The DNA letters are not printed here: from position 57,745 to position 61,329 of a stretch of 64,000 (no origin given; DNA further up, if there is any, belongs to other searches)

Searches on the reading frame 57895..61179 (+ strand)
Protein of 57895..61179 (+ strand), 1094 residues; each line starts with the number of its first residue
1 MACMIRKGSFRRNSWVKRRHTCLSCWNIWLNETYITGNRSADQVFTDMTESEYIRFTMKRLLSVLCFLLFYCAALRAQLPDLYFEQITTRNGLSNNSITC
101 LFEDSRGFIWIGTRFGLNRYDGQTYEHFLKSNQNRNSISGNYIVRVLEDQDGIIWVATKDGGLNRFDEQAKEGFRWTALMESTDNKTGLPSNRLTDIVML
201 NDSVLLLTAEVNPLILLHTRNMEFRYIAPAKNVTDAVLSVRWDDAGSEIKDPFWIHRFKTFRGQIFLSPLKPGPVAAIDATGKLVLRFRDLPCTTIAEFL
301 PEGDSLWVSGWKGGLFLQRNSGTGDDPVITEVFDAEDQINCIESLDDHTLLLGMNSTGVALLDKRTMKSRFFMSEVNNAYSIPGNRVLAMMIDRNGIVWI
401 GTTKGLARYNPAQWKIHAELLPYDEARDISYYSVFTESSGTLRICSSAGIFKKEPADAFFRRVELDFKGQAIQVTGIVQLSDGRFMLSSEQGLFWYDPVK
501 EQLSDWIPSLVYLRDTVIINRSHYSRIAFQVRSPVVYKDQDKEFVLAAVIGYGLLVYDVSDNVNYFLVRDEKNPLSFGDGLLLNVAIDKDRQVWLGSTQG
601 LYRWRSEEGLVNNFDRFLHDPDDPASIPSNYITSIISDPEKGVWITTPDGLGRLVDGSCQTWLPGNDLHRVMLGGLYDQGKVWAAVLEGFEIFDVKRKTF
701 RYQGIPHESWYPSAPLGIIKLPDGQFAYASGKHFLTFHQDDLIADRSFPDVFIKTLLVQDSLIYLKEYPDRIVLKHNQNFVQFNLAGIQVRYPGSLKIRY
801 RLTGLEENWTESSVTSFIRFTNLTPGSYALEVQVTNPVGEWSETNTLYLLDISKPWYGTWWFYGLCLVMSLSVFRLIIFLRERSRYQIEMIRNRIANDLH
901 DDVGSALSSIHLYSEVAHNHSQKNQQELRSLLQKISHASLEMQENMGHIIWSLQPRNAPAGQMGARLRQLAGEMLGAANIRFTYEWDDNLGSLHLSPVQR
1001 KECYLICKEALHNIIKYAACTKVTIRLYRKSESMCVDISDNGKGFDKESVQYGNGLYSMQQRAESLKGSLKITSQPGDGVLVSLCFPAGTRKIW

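Call 26: search_protein_families(library=pfam, proteins=[window:57895-61179:+], max_evalue=0.001)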
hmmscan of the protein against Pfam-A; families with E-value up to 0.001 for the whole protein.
window:57895-61179:+ (1094 aa): 5 families
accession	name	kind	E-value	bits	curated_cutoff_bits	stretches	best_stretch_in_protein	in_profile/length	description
PF07494.17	Reg_prop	-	1.5e-22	77.2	20.4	2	92-114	1-23/24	Two component regulator propeller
PF07495.19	Y_Y_Y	-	1.7e-12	47.5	26.6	1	792-843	4-55/65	Y_Y_Y domain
PF07730.19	HisKA_3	-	1.1e-10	42.3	24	1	892-956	2-66/68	Histidine kinase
PF02518.31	HATPase_c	-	2.2e-10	41.4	26.4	1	1003-1088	6-109/111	Histidine kinase-, DNA gyrase B-, and HSP90-like ATPase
PF13581.12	HATPase_c_2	-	3.2e-05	24.4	27.4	1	993-1049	22-83/127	Histidine kinase-like ATPase domain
